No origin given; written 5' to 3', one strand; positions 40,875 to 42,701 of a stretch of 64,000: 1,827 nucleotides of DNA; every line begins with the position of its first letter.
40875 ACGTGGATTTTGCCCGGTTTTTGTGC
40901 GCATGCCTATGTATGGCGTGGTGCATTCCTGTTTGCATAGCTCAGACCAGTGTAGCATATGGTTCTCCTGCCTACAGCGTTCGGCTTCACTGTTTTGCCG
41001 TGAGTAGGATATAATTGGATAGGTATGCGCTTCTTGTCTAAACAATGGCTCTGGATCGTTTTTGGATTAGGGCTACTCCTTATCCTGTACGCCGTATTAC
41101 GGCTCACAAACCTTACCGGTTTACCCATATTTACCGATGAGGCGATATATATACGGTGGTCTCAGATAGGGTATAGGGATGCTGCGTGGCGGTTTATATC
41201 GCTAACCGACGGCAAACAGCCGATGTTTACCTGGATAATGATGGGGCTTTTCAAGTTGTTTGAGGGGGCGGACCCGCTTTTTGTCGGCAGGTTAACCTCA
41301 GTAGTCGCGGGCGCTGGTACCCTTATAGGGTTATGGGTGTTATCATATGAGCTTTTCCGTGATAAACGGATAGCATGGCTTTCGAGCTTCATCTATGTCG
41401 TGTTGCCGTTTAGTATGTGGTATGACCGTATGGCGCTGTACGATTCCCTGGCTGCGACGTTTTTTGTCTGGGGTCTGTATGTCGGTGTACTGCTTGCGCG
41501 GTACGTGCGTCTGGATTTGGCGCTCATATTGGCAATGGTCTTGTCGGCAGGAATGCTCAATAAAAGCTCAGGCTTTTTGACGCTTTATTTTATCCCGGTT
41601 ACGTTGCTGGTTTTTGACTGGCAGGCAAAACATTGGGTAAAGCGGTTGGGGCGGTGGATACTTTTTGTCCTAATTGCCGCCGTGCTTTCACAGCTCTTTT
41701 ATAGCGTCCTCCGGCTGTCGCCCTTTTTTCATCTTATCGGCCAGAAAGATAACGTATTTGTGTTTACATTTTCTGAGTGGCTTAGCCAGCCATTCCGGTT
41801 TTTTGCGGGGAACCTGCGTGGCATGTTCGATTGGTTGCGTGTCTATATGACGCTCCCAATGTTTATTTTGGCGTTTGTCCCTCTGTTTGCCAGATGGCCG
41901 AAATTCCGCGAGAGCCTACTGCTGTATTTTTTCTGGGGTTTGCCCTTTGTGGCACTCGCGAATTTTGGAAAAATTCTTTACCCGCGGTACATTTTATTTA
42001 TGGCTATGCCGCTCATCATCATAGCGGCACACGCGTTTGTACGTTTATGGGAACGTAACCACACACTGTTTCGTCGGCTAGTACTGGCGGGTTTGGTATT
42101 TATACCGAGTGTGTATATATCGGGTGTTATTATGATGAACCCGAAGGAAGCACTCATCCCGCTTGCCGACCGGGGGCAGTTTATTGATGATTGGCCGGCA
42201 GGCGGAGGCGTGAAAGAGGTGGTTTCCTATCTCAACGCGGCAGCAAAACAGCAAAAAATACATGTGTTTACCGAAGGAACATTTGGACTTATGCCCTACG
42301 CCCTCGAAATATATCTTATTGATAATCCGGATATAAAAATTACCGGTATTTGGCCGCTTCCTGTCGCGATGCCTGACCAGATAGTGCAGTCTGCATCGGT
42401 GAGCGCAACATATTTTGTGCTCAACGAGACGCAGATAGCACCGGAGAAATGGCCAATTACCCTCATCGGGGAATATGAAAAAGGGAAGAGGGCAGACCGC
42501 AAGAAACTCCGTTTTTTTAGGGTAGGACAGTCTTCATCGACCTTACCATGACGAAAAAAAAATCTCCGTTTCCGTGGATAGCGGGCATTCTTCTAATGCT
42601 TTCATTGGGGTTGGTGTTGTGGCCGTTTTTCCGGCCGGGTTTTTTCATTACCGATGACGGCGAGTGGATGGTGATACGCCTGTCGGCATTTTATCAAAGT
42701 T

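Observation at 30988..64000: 33-kb cell-envelope glycosylation island unusually rich in GT-C-type membrane glycosyltransferases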

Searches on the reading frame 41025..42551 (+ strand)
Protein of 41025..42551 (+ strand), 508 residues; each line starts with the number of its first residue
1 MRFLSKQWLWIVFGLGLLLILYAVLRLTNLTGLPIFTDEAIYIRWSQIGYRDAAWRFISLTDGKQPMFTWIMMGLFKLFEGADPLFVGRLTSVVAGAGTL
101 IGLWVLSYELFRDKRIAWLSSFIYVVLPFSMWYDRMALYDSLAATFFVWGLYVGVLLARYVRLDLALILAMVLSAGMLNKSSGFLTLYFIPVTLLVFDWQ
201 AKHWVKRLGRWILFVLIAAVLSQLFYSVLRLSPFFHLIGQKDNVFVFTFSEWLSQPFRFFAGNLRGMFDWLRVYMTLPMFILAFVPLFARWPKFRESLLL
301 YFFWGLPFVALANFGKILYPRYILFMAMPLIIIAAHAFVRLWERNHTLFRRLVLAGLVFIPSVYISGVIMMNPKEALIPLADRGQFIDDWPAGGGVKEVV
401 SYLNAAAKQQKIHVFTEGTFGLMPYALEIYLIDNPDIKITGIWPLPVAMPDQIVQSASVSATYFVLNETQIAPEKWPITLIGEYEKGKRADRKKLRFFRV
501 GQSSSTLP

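Call 5: search_protein_families(library=pfam, proteins=[window:41025-42551:+], max_evalue=0.01)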
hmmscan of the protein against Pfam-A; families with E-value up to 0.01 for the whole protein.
window:41025-42551:+ (508 aa): 0 families
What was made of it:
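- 41025..42551 (+): g10: GT-C, divergent PMT_2 (GT39/ArnT-like). No Pfam hit itself (call 5).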

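Call 9: search_protein_families(library=ncbifam, proteins=[window:41025-42551:+], max_evalue=0.1)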
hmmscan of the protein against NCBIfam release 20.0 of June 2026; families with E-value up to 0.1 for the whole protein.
window:41025-42551:+ (508 aa): 0 families

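Call 14: find_homologous_proteins(query=window:41025-42551:+, max_evalue=0.00001)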
Query window:41025-42551:+ (508 aa): 2463 proteins with E <= 0.00001 among 8000 candidates; the best 120 are listed.
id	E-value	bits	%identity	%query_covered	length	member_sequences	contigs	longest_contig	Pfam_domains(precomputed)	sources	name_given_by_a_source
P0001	0.0e+0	1135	100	100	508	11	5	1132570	-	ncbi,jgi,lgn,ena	-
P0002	8.9e-246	835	72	100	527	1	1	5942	PF13231.13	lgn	-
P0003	2.2e-244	830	72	99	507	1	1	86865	PF13231.13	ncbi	-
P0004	6.2e-243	825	70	100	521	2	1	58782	PF02366.25,PF13231.13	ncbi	-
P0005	9.0e-243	825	69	100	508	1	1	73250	PF02366.25,PF13231.13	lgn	-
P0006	2.8e-239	813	70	100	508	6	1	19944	PF13231.13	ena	-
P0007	2.4e-238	810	69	99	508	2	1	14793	PF13231.13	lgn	-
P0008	7.3e-238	809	70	99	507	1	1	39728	PF13231.13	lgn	-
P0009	9.3e-236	802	69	99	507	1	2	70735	PF13231.13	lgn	-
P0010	8.7e-235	798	68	100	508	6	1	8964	PF13231.13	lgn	-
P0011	1.9e-231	787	69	99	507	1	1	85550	PF13231.13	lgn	-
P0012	1.0e-230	785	69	99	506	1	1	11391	PF13231.13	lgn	-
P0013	4.4e-230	783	67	99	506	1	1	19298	PF13231.13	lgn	-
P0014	1.1e-229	782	68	98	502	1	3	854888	PF13231.13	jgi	-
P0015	1.4e-228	778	67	99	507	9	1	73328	PF13231.13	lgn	-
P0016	1.7e-228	778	66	99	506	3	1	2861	PF13231.13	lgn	-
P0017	2.0e-227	774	68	97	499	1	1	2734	PF02366.25,PF13231.13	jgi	-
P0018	7.1e-227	772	67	99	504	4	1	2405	PF13231.13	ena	-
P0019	1.1e-226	772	68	98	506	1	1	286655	PF13231.13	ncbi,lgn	-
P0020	6.0e-226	769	66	98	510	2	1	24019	PF13231.13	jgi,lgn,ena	-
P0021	4.2e-224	763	66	99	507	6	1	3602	PF13231.13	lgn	-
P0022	1.4e-220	751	66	99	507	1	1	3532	PF13231.13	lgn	-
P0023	2.6e-220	751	65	98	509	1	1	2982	PF13231.13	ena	-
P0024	4.4e-218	743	66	99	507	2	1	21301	PF13231.13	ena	-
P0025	7.3e-218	743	65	98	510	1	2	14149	PF13231.13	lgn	-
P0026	6.6e-217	739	65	99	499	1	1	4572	PF13231.13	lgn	-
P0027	7.6e-217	739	66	94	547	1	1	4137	PF13231.13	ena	-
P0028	4.4e-215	733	66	97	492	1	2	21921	PF13231.13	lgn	-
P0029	5.6e-215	733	66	98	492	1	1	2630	PF13231.13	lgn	-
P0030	2.2e-214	731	65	98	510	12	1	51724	PF13231.13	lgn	-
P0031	1.3e-212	725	64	100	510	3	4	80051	PF13231.13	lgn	-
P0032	4.4e-212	723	63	99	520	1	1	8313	PF13231.13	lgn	-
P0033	7.2e-212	723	63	98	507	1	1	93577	PF13231.13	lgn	-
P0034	1.4e-211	722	64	97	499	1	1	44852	PF13231.13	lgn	-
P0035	2.2e-211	721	63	99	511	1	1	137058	PF13231.13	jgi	-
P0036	1.1e-210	719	63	97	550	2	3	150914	PF13231.13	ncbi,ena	-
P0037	4.3e-210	717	64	98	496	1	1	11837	PF13231.13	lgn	-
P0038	6.1e-209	713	64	98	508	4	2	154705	PF13231.13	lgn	-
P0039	8.5e-207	706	65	94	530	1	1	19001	PF13231.13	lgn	-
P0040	3.3e-203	694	63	96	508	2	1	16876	PF13231.13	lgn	-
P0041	1.5e-202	692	60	98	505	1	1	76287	PF13231.13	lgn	-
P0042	1.5e-200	685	59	98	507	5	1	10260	PF13231.13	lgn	-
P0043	6.6e-200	683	61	94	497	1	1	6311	PF13231.13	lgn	-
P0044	2.1e-199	682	60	98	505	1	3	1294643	PF13231.13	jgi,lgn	jgi:4-amino-4-deoxy-L-arabinose transferase-like glycosyltransferase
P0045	2.4e-199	681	61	98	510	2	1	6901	PF13231.13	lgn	-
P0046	5.3e-199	680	59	98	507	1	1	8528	PF13231.13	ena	-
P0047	5.8e-198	677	62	100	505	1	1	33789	PF02366.25,PF13231.13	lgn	-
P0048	2.0e-197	675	58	99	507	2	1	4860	PF13231.13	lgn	-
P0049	3.8e-197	674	60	97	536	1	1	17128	PF13231.13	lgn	-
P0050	3.1e-194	665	59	98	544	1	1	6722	PF13231.13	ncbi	-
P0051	8.2e-193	660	62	92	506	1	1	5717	PF13231.13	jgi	jgi:4-amino-4-deoxy-L-arabinose transferase-like glycosyltransferase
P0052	4.0e-192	658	58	100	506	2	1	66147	PF13231.13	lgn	-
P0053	3.2e-191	655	58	97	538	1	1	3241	PF02366.25,PF13231.13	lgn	-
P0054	6.1e-190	650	59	100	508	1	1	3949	PF13231.13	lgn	-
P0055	3.3e-186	638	60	96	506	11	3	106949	PF13231.13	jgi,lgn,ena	-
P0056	4.7e-185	634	58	96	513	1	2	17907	PF13231.13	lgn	-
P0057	5.0e-185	634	59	95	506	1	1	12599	PF13231.13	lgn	-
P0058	1.2e-183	630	58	98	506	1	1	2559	PF13231.13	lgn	-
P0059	3.0e-183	628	58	94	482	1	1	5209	PF13231.13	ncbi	ncbi:MAG: ArnT family glycosyltransferase, partial [Patescibacteria group bacterium]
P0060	1.1e-182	626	57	98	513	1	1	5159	PF13231.13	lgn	-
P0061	2.0e-182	626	58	96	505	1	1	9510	PF13231.13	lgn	-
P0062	4.9e-182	624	56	98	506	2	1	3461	PF13231.13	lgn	-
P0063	1.2e-181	623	56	99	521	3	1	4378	PF13231.13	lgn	-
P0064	3.5e-181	621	56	99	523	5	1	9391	PF13231.13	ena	-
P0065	1.3e-180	620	55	98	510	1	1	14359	PF13231.13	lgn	-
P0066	4.3e-180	618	57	97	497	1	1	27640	PF13231.13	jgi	jgi:4-amino-4-deoxy-L-arabinose transferase-like glycosyltransferase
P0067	1.6e-179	616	56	99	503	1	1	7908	PF13231.13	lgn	-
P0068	2.7e-179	615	57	98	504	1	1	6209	PF02366.25,PF13231.13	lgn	-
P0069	1.1e-178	613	58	98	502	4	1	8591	PF13231.13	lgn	-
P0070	5.1e-178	611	56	94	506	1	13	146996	PF13231.13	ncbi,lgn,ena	ncbi:MAG: glycosyltransferase family 39 protein [Patescibacteria group bacterium]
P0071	1.5e-177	609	56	99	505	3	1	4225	PF13231.13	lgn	-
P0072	1.9e-177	609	56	99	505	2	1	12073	PF13231.13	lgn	-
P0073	2.0e-177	609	54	96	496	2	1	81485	PF13231.13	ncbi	-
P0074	2.3e-177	609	55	100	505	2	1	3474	PF13231.13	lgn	-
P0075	5.5e-177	608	57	95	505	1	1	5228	PF13231.13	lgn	-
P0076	6.5e-177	607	55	99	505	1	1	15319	PF13231.13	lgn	-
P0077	7.4e-177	607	58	98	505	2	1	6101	PF13231.13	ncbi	-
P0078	1.3e-176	606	57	98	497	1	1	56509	PF13231.13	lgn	-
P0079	1.4e-176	606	57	99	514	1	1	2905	PF13231.13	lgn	-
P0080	1.8e-176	606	55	99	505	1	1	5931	PF13231.13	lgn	-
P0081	8.6e-176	604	56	97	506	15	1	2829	PF13231.13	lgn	-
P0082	1.0e-175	603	58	97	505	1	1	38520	PF13231.13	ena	-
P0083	1.2e-175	603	55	99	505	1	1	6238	PF13231.13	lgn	-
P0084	2.8e-175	602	58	94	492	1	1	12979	PF13231.13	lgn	-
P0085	4.4e-175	601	57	94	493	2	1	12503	PF13231.13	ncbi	-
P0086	7.8e-175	601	58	95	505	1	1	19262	PF13231.13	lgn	-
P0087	8.7e-175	600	57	97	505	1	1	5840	PF13231.13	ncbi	-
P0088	9.0e-175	600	55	97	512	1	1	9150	PF13231.13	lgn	-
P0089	1.3e-174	600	57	98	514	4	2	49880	PF13231.13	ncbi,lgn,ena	-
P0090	1.4e-174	600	56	98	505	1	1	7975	PF13231.13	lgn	-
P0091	4.3e-174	598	58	95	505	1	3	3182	PF02366.25,PF13231.13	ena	-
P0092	4.7e-174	598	56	98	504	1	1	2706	PF13231.13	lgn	-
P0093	9.0e-174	597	57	95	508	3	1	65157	PF13231.13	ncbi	-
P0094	1.8e-173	596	56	97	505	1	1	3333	PF13231.13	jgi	jgi:4-amino-4-deoxy-L-arabinose transferase-like glycosyltransferase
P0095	2.3e-173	596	56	98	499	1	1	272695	PF13231.13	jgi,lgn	jgi:4-amino-4-deoxy-L-arabinose transferase-like glycosyltransferase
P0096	4.5e-173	595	56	96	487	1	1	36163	PF13231.13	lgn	-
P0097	4.6e-173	595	56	99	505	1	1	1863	PF13231.13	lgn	-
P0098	1.1e-172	593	57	97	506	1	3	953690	PF13231.13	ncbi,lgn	-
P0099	1.9e-172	593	54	98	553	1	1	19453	PF13231.13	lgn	-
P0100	2.2e-172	592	55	98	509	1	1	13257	PF13231.13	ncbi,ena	-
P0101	3.9e-172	592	54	97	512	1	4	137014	PF02366.25,PF13231.13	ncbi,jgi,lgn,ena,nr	ncbi:glycosyltransferase family 39 protein [Patescibacteria group bacterium]|nr:glycosyltransferase 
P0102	9.1e-172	590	55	98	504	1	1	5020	PF13231.13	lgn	-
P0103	9.2e-172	590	56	97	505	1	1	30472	PF13231.13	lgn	-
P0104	1.1e-171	590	54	98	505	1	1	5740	PF02366.25,PF13231.13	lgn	-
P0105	1.9e-171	589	56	96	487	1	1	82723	PF13231.13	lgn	-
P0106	2.2e-171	589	55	98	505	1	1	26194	PF13231.13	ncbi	-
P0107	2.7e-171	589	55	98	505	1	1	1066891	PF02366.25,PF13231.13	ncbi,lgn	-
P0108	3.6e-171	588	57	96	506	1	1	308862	PF02366.25,PF13231.13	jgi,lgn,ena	-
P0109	4.9e-171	588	57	94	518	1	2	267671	PF13231.13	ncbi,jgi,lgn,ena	-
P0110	5.2e-171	588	57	94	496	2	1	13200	PF13231.13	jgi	-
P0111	7.0e-171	587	56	94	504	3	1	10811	PF13231.13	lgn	-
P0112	8.9e-171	587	55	97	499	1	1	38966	PF13231.13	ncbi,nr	ncbi:glycosyltransferase family 39 protein [Candidatus Gottesmanbacteria bacterium]|nr:glycosyltrans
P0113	8.9e-171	587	57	96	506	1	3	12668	PF13231.13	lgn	-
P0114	1.0e-170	587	56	97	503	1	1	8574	PF13231.13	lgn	-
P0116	2.7e-170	586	53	98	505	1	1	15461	PF13231.13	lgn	-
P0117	2.8e-170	586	55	95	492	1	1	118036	PF13231.13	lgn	-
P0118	4.0e-170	585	56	94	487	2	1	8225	PF13231.13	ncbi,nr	ncbi:glycosyltransferase family 39 protein, partial [Candidatus Gottesmanbacteria bacterium]|nr:glyc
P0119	4.0e-170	585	54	98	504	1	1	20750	PF02366.25,PF13231.13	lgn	-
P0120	4.6e-170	585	54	99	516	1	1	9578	PF13231.13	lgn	-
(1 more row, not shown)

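Call 16: find_related_loci(query=A1, collection=genome_contigs, flank=10000)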
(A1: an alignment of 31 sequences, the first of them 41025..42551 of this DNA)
Query A1 (508 aa) in genome_contigs; peptide patterns used: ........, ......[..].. (x = any residue, [..] = any of these).
578 stretches matched a pattern; 543 encode a relative of the query (tblastn E <= 1e-3); the best 80 are kept; 80 distinct loci.
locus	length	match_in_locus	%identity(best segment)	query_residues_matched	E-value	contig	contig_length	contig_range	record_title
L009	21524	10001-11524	88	1-508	0e+0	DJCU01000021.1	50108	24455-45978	MAG TPA_asm: Candidatus Gottesmanbacteria bacterium UBA5942 UBA5942_contig_290, whole genome shotgun sequence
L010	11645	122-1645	70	1-508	0e+0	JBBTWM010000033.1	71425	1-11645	MAG: Patescibacteria group bacterium isolate H41-bin127_1 H41_bin127_1_000000000033, whole genome shotgun sequence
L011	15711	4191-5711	70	1-507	0e+0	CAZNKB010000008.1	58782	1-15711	MAG TPA_asm: uncultured Gammaproteobacteria bacterium isolate SRP173033_co3_60 genome assembly, contig: NODE_464_length_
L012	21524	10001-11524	69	1-508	0e+0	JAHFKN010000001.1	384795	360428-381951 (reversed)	MAG: Candidatus Gottesmanbacteria bacterium isolate nzgw410 NODE_16_length_384796_cov_19.669238, whole genome shotgun se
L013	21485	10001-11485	65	5-500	0e+0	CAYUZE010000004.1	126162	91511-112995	MAG TPA_asm: uncultured Gammaproteobacteria bacterium isolate binchicken_co130_63 genome assembly, contig: NODE_274_leng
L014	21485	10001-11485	65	5-500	0e+0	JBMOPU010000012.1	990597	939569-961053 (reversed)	MAG: Patescibacteria group bacterium isolate Betzabe_MAG136 MAG136_14, whole genome shotgun sequence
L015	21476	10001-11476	63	8-500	0e+0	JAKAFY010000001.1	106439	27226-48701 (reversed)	MAG: bacterium isolate WY2.bin139 NODE_250_length_106439_cov_2.005597, whole genome shotgun sequence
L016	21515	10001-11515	72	4-508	0e+0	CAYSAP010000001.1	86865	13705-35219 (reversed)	MAG TPA_asm: uncultured Gammaproteobacteria bacterium isolate SRP090828_co2_19 genome assembly, contig: NODE_104_length_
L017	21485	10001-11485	59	14-507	0e+0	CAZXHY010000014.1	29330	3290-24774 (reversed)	MAG TPA_asm: uncultured Gammaproteobacteria bacterium isolate ERP113451_co3_13 genome assembly, contig: NODE_1074_length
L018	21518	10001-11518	56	1-508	0e+0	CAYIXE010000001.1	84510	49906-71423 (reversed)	MAG TPA_asm: uncultured Gammaproteobacteria bacterium isolate ERP119705_co7_214 genome assembly, contig: NODE_134_length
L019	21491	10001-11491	63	4-501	0e+0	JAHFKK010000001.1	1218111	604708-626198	MAG: Candidatus Gottesmanbacteria bacterium isolate nzgw408 NODE_1_length_1218112_cov_6.992134, whole genome shotgun seq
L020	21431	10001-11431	56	22-500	4e-175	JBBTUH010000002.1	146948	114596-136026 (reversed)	MAG: Patescibacteria group bacterium isolate H41-bin250_1 H41_bin250_1_000000000002, whole genome shotgun sequence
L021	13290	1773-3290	53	1-507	5e-174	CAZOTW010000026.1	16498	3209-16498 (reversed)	MAG TPA_asm: uncultured Gammaproteobacteria bacterium isolate SRP080215_co1_129 genome assembly, contig: NODE_2594_lengt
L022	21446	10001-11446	57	25-508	2e-173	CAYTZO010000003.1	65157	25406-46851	MAG TPA_asm: uncultured Gammaproteobacteria bacterium isolate SRP093762_co1_179 genome assembly, contig: NODE_278_length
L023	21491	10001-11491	55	1-500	1e-172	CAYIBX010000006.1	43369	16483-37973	MAG TPA_asm: uncultured Gammaproteobacteria bacterium isolate ERP119705_co18_370 genome assembly, contig: NODE_860_lengt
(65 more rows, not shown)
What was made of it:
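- Tried and rejected: The best genome match is Candidatus Gottesmanbacteria UBA5942 (call 16).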

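Call 31: search_solved_structures(query=A1, max_evalue=1)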
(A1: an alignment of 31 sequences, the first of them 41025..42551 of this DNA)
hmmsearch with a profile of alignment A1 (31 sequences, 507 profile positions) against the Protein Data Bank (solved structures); distinct sequences matched with E-value up to 1: 0.
